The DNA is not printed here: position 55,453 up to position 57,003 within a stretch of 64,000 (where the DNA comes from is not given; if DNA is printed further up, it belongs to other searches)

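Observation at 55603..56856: A bacterial pepsin-family (A1) aspartic protease with a noncanonical D-C-G second catalytic motif, next to a metal receptor gene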

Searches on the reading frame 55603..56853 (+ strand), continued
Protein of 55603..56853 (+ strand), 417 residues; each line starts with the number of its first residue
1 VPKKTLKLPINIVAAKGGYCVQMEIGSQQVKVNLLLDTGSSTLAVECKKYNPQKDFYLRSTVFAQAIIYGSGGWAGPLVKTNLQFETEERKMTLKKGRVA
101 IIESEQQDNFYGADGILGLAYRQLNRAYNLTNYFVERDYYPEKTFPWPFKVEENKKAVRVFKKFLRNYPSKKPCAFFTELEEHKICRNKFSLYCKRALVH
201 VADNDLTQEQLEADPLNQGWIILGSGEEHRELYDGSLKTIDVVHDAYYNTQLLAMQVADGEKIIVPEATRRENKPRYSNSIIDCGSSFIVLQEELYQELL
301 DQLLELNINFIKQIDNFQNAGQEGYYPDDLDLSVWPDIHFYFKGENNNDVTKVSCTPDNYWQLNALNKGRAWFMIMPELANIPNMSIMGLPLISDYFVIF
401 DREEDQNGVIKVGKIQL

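Call 11: find_related_loci(query=A1, collection=genome_contigs, flank=7000)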
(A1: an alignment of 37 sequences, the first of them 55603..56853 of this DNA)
Query A1 (417 aa) in genome_contigs; peptide patterns used: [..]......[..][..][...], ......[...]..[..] (x = any residue, [..] = any of these).
258 stretches matched a pattern; 212 encode a relative of the query (tblastn E <= 1e-3); the best 80 are kept; 79 distinct loci.
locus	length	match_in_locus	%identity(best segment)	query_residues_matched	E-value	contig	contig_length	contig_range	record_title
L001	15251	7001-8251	78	1-417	0e+0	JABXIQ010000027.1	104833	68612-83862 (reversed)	MAG: Kangiellaceae bacterium isolate HF-Din12 c_000000024560, whole genome shotgun sequence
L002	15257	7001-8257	72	1-417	0e+0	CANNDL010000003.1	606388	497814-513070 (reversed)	uncultured Kangiella sp. isolate 994.fasta genome assembly, contig: NODE_1, whole genome shotgun sequence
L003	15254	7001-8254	69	1-417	0e+0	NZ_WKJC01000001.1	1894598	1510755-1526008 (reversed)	Kangiella sp. HZ709 NODE_1_length_1894598_cov_138.694068, whole genome shotgun sequence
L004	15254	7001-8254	70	1-417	0e+0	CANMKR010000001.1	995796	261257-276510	uncultured Kangiella sp. isolate 566.fasta genome assembly, contig: NODE_1, whole genome shotgun sequence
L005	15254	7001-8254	68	1-416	0e+0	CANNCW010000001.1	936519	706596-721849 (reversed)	uncultured Kangiella sp. isolate 1103-3Z.fasta genome assembly, contig: NODE_1, whole genome shotgun sequence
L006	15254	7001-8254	61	1-417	6e-178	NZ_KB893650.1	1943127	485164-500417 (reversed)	Kangiella aquimarina DSM 16071 B158DRAFT_scaffold_0.1, whole genome shotgun sequence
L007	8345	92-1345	60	1-417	8e-176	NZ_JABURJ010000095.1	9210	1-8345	MAG: Kangiella sp. isolate Bin_2 NODE_1348_length_9210_cov_190.453, whole genome shotgun sequence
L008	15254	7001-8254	60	1-417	2e-175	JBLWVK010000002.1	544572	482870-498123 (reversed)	MAG: Kangiella sp. isolate EA12-03 A12.008.metabat.1RE.5K@2, whole genome shotgun sequence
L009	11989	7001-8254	60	1-417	9e-176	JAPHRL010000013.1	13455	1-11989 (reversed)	MAG: Kangiella sp. isolate N2D-Bin_15 c_000000940253, whole genome shotgun sequence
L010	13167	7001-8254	59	1-417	2e-175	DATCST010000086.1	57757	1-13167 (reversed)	MAG TPA_asm: Kangiella sp. isolate SMAG_U7312 k141_49032, whole genome shotgun sequence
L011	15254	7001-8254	60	1-417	7e-175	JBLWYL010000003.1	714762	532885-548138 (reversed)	MAG: Kangiella sp. isolate EA27-05 A27maxbin.012RE.5K@3, whole genome shotgun sequence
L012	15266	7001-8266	42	4-414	2e-111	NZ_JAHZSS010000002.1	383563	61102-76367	Neiella holothuriorum strain 126 NODE_2_length_383563_cov_189.136657, whole genome shotgun sequence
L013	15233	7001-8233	43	3-413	2e-111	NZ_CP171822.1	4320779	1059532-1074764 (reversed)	Marinicella sp. W31 chromosome, complete genome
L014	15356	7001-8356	41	4-414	1e-110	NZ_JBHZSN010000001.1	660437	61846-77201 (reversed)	Shewanella waksmanii strain HQB-86 NODE_1_length_660437_cov_103.673339, whole genome shotgun sequence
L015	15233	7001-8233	42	3-414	8e-110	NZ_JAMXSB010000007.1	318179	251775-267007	Pleionea sp. CnH1-48 NODE_7_length_318179_cov_36.306934, whole genome shotgun sequence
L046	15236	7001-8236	40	3-411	1e-97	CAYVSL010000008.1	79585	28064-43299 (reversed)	MAG TPA_asm: uncultured Kangiella sp. isolate binchicken_co67_98 genome assembly, contig: NODE_204_length_79585_cov_84.4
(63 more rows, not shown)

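Call 20: predict_structure(alignment_id=A1)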
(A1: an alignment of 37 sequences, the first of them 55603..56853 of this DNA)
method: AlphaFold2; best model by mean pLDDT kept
length: 417 residues; sequences in the alignment: 37
mean_pLDDT: 90.3   pTM: 0.90
mean pLDDT of the five models: 90.3, 90.1, 88.5, 87.8, 82.9
residues with pLDDT >= 90: 295; 70-90: 103; 50-70: 15; < 50: 4
segments of 3 or more residues with pLDDT < 50: none
pLDDT, mean of each block of 10 residues (from residue 1): 79 91 95 90 89 96 87 86 88 93 69 87 86 94 88 78 93 90 92 95 95 96 94 95 88 96 82 66 93 95 97 95 91 98 92 97 96 94 89 97 89 92
secondary structure, 60 per line:
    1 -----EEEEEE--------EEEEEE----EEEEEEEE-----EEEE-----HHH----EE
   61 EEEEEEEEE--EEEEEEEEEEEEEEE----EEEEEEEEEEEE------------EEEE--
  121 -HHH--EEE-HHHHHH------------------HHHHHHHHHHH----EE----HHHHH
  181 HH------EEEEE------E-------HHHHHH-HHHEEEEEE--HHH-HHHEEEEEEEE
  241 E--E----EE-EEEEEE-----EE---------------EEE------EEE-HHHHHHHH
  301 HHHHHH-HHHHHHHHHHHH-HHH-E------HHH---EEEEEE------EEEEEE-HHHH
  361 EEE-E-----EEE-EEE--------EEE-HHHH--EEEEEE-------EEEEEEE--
elements in order: E6-11 E20-25 E30-37 E43-46 E59-69 E72-86 E91-102 E115-118 E127-129 H131-136 H155-165 H176-182 E189-193 H208-213 E218-223 E233-241 E252-257 E280-282 E289-291 H293-306 H308-319 E338-343 E350-355 H357-360 E361-363 E371-373 E375-377 E386-388 H390-393 E396-401 E409-415

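Call 25: fold_search(model_id=the predicted structure, library=pdb)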
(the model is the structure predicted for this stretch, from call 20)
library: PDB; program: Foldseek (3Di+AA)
matches with E <= 10: 701; with E <= 0.001: 553
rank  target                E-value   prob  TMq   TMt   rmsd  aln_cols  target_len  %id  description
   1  3r2f_A                3.6e-23  1.00  0.69  0.74   4.7       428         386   20  Crystal structure of beta-site app-cleaving enzyme 1 (BACE-WT) complex with BMS-693391 AKA (2S)-2-((3R)-3-acetamido-3- (released 2011-08-31)
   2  3udh                  3.6e-23  1.00  0.67  0.71   4.6       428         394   20  Crystal Structure of BACE with Compound 1 (released 2012-04-18)
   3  2zdz                  4.1e-23  1.00  0.64  0.72   4.5       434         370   19  X-ray structure of Bace-1 in complex with compound 3.b.10 (released 2008-12-09)
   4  6nv7_C                4.3e-23  1.00  0.66  0.73   4.6       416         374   19  BACE1 in complex with a macrocyclic inhibitor (released 2019-10-09)
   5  4ybi_A                5.1e-23  1.00  0.64  0.69   5.6       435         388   19  Crystal structure of BACE with amino thiazine inhibitor LY2811376 (released 2015-04-01)
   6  4joo                  5.1e-23  1.00  0.64  0.66   5.8       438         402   19  Spirocyclic Beta-Site Amyloid Precursor Protein Cleaving Enzyme 1 (BACE1) Inhibitors (released 2013-04-10)
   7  4pzw                  6.1e-23  1.00  0.66  0.69   4.8       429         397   20  Synthesis, Characterization and PK/PD Studies of a Series of Spirocyclic Pyranochromene BACE1 Inhibitors (released 2014-05-14)
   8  3lhg                  6.8e-23  1.00  0.66  0.74   4.5       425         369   19  Bace1 in complex with the aminohydantoin Compound 4g (released 2010-04-21)
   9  4n00                  7.2e-23  1.00  0.65  0.69   5.0       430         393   19  Discovery of 7-THP chromans: BACE1 inhibitors that reduce A-beta in the CNS (released 2014-05-14)
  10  3n4l_A                8.1e-23  1.00  0.66  0.73   4.3       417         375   19  BACE-1 in complex with ELN380842 (released 2010-11-24)
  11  4gid_C                8.1e-23  1.00  0.65  0.70   5.4       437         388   19  Structure of beta-secretase complexed with inhibitor (released 2012-10-10)
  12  4x7i_A                8.6e-23  1.00  0.64  0.68   5.7       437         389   19  Crystal Structure of BACE with amino thiazine inhibitor LY2886721 (released 2014-12-24)
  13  4frs_A                9.1e-23  1.00  0.69  0.74   4.4       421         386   20  Structure of BACE in complex with (S)-4-(3-chloro-5-(5-(prop-1-yn-1-yl)pyridin-3-yl)thiophen-2-yl)-1,4-dimethyl-6-oxot (released 2012-08-08)
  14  4x7i_B                9.1e-23  1.00  0.64  0.69   5.5       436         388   19  Crystal Structure of BACE with amino thiazine inhibitor LY2886721 (released 2014-12-24)
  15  2q15                  1.0e-22  1.00  0.63  0.68   5.7       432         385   19  Structure of BACE complexed to compound 3a (released 2007-08-14)
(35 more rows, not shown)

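Call 27: search_protein_families(library=ncbifam, proteins=[window:55603-56853:+, L046:8261-8866:+, L046:8866-9657:+, L046:9692-10000:+], max_evalue=0.01)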
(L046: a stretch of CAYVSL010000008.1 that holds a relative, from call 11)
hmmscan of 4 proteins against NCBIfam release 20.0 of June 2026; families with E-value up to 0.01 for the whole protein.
window:55603-56853:+ (417 aa): 0 families

L046:8261-8866:+ (202 aa): 4 families
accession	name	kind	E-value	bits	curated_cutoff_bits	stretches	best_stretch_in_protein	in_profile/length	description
NF040702.1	ileS_w_GNAT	exception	3.5e-05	21.6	1999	1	2-169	279-437/1100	isoleucine--tRNA ligase, N-acetyltransferase domain-containing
TIGR03585.1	PseH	equivalog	0.00019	21.5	93.1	1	73-156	59-141/156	UDP-4-amino-4,6-dideoxy-N-acetyl-beta-L-altrosamine N-acetyltransferase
NF000483.1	BlmB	exception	0.001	18.5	625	1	24-155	32-156/301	bleomycin family antibiotic N-acetyltransferase BlmB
NF040503.1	resist_ArsN1a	equivalog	0.0075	16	170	0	91-153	77-138/159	arsinothricin resistance N-acetyltransferase ArsN1 family A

L046:8866-9657:+ (264 aa): 8 families
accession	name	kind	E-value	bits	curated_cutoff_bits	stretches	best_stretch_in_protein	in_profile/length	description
NF052436.1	YabN_Meth_PPase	exception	3.2e-14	52.8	525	1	10-255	4-234/486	bifunctional methyltransferase/pyrophosphohydrolase YabN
NF007922.1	PRK10637.1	equivalog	1e-06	28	400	1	4-230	216-432/450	siroheme synthase CysG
NF004790.0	PRK06136.1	subfamily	2.1e-06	27.5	198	1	8-228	7-218/250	uroporphyrinogen-III C-methyltransferase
TIGR01466.1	cobJ_cbiH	equivalog_domain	3.5e-06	26.8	246.35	1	8-134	2-119/239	precorrin-3B C(17)-methyltransferase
TIGR01465.1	cobM_cbiF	equivalog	6.7e-06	25.6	259.65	1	9-127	3-112/247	precorrin-4 C(11)-methyltransferase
TIGR01469.1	cobA_cysG_Cterm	equivalog_domain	2.1e-05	24.4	185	1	8-232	4-219/238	uroporphyrinogen-III C-methyltransferase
NF004648.0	PRK05991.1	equivalog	2.5e-05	23.9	391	1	4-133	2-124/254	precorrin-3B C(17)-methyltransferase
TIGR01467.1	cobI_cbiL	equivalog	0.0002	20.9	163.25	1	6-131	2-135/230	precorrin-2 C(20)-methyltransferase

L046:9692-10000:+ (103 aa): 0 families

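Call 33: find_homologous_proteins(query=A2, max_evalue=1e-20)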
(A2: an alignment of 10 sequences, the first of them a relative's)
Query A2 (10 sequences) (262 aa, profile of the alignment): 7992 proteins with E <= 1e-20 among 8000 candidates; the best 120 are listed.
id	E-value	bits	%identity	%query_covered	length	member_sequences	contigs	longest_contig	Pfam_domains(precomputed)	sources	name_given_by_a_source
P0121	5.6e-141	486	64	97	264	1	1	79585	PF00590.26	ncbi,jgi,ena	-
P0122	2.0e-140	485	64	97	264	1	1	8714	PF00590.26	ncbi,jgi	-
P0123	8.4e-139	479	81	100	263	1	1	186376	PF00590.26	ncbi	-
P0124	1.5e-138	478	82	100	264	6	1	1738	PF00590.26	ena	-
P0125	3.8e-138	477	100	100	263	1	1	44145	PF00590.26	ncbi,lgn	-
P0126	8.3e-138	476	81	100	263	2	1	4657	PF00590.26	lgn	-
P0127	2.6e-136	471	58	100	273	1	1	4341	PF00590.26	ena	-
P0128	2.0e-135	468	59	97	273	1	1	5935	PF00590.26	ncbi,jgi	jgi:uncharacterized protein YabN with tetrapyrrole methylase and pyrophosphatase domain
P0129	2.1e-135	468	80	100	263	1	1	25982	PF00590.26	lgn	-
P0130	2.2e-135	468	57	100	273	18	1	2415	PF00590.26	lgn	-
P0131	7.9e-135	466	58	97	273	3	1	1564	PF00590.26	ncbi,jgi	jgi:uncharacterized protein YabN with tetrapyrrole methylase and pyrophosphatase domain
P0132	9.1e-135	466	78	100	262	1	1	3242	PF00590.26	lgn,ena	-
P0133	2.8e-134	465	58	100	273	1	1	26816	PF00590.26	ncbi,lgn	-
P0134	3.0e-134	464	57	97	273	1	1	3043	PF00590.26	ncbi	-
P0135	3.5e-134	464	60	97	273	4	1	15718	PF00590.26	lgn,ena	-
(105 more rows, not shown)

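Call 44: search_protein_representatives(protein=window:55603-56853:+)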
Query: 417 residues. Proteins with E-value up to 0.001 (for the whole library): 294; up to 1e-10: 197; up to 1e-30: 97. The best 150 are listed.
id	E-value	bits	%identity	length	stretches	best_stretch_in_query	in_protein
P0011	8.6e-170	581.3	61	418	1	1-417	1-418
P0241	3.7e-96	338.7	41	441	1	6-414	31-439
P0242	6.7e-96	337.9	40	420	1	3-411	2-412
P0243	7.1e-94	331.2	40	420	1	5-415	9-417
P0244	1.6e-91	323.5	41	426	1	4-414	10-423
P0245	5.1e-91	321.8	39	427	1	4-413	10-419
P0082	1.5e-89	316.9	43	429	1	6-413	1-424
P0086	3.7e-89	315.7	38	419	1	3-414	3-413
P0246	1.4e-87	310.5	39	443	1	5-411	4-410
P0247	1.5e-86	307.1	40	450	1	4-413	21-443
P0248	2.5e-86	306.3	45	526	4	157-412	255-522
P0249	5.1e-84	298.8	37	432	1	4-414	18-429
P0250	6.8e-84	298.3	48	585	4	4-152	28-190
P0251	7.2e-84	298.2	42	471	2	4-345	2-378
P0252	1.2e-83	297.5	37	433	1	5-414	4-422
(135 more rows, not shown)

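Call 46: find_encoding_contigs(protein=P0241, flank=8000, max_places=4)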
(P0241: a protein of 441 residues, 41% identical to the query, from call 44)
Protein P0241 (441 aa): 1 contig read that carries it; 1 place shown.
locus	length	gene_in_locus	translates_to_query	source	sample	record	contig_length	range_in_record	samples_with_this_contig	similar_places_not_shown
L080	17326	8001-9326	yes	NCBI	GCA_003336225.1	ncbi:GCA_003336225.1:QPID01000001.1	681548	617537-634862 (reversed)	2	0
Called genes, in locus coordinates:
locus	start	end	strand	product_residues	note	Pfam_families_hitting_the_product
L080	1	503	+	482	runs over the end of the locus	PF03972:MmgE_PrpD_N, PF19305:MmgE_PrpD_C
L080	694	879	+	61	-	-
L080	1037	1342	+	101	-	PF01355:HIPIP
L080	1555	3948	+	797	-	PF01804:Penicil_amidase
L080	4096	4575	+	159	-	PF00254:FKBP_C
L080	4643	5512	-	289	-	PF05552:MS_channel_1st_1, PF00924:MS_channel_2nd, PF21082:MS_channel_3rd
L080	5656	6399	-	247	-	-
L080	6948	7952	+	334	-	PF00892:EamA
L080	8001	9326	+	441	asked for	PF00026:Asp (weak)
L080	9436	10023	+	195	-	PF13302:Acetyltransf_3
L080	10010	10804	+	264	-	PF00590:TP_methylase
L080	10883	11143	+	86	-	-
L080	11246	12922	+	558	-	PF00990:GGDEF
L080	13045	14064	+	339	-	PF05448:AXE1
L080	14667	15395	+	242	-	PF00756:Esterase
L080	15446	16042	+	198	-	PF01965:DJ-1_PfpI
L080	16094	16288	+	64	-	PF09962:DUF2196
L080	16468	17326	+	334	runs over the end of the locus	PF17773:UPF0176_N, PF00581:Rhodanese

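Call 47: find_encoding_contigs(protein=P0001, flank=3000, max_places=3)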
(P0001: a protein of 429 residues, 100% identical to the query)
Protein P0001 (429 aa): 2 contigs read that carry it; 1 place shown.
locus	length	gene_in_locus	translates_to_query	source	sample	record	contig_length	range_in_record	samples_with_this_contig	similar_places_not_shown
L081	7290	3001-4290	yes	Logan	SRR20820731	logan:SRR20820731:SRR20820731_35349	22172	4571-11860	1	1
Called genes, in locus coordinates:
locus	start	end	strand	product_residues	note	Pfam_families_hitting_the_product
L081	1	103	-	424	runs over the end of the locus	PF06738:ThrE, PF12821:ThrE_2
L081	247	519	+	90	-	-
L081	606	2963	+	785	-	PF13620:CarboxypepD_reg, PF13715:CarbopepD_reg_2, PF07715:Plug, PF00593:TonB_dep_Rec_b-barrel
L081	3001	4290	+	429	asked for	PF00026:Asp (weak), PF14543:TAXi_N (faint), PF00026:Asp (weak)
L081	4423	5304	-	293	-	PF00892:EamA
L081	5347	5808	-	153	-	PF13622:4HBT_3 (weak), PF03061:4HBT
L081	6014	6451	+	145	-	PF13442:Cytochrome_CBB3, PF00034:Cytochrom_C (weak)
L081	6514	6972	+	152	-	PF00583:Acetyltransf_1, PF13673:Acetyltransf_10, PF13508:Acetyltransf_7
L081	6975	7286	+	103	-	PF00034:Cytochrom_C (weak), PF13442:Cytochrome_CBB3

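Call 50: list_cluster_members(proteins=[P0241, P0001, P0011, P0005, P0007])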
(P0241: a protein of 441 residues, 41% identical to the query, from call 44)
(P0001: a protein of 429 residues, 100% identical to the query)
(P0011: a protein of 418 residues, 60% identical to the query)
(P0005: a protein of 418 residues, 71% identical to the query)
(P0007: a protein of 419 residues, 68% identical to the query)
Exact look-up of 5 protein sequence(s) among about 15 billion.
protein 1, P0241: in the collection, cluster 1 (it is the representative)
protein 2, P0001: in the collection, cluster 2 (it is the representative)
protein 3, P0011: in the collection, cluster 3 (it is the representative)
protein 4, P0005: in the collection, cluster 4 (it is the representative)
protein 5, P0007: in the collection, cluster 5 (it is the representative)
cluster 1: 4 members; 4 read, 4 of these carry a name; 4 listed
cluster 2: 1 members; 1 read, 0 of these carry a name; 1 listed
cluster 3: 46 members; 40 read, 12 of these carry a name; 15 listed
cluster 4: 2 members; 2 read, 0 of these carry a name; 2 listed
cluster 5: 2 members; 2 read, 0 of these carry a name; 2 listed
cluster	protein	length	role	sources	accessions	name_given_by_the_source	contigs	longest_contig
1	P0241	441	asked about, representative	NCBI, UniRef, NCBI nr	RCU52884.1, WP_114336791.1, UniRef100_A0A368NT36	peptidase A1 pepsin [Corallincola holothuriorum] | Peptidase A1 pepsin n=1 Tax=Corallincola holothuriorum TaxID=2282215 ... | pepsin-like aspartic protease [Corallincola holothuriorum]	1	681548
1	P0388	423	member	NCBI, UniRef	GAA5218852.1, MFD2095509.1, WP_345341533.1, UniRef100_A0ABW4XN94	pepsin-like aspartic protease [Corallincola platygyrae] | Pepsin-like aspartic protease n=1 Tax=Corallincola platygyrae TaxID=1193278 ...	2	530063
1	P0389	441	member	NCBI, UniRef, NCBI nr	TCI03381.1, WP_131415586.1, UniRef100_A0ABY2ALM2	A1 family peptidase [Corallincola luteus] | A1 family peptidase n=1 Tax=Corallincola luteus TaxID=1775177 RepID=A0ABY2ALM2_9GAMM | pepsin-like aspartic protease [Corallincola luteus]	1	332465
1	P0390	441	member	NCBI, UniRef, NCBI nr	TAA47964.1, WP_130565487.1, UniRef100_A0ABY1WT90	pepsin-like aspartic protease [Corallincola spongiicola] | A1 family peptidase n=1 Tax=Corallincola spongiicola TaxID=2520508 RepID=A0ABY1WT90_9GAMM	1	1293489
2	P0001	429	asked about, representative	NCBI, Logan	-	-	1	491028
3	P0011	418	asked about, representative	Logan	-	-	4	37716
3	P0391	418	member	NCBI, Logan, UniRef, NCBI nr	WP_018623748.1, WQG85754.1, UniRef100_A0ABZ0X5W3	pepsin-like aspartic protease [Kangiella aquimarina] | Pepsin-like aspartic protease n=1 Tax=Kangiella aquimarina TaxID=261965 ...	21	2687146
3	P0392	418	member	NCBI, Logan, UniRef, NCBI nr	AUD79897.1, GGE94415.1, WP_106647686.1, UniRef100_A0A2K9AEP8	peptidase A1 pepsin [Kangiella profundi] | Peptidase A1 pepsin n=2 Tax=Kangiella profundi TaxID=1561924 RepID=A0A2K9AEP8_9GAMM | pepsin-like aspartic protease [Kangiella profundi]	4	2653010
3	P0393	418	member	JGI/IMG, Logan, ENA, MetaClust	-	hypothetical protein | \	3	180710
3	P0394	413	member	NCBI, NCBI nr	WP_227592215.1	pepsin-like aspartic protease [Kangiella profundi]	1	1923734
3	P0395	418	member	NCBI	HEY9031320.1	MAG TPA: pepsin-like aspartic protease [Kangiella sp.]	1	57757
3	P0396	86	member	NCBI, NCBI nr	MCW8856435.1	MAG: peptidase A1 pepsin, partial [Kangiella sp.] | peptidase A1 pepsin [Kangiella sp.]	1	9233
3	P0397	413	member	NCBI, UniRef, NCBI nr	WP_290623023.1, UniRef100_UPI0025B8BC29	pepsin-like aspartic protease [Kangiella sp.] | pepsin-like aspartic protease n=1 Tax=Kangiella sp. TaxID=1920245 RepID=UPI0025B8BC29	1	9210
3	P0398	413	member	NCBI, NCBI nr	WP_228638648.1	pepsin-like aspartic protease [Kangiella koreensis]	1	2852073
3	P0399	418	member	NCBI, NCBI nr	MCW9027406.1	MAG: A1 family peptidase [Kangiella sp.] | A1 family peptidase [Kangiella sp.]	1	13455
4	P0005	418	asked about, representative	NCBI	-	-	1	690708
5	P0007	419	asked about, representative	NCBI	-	-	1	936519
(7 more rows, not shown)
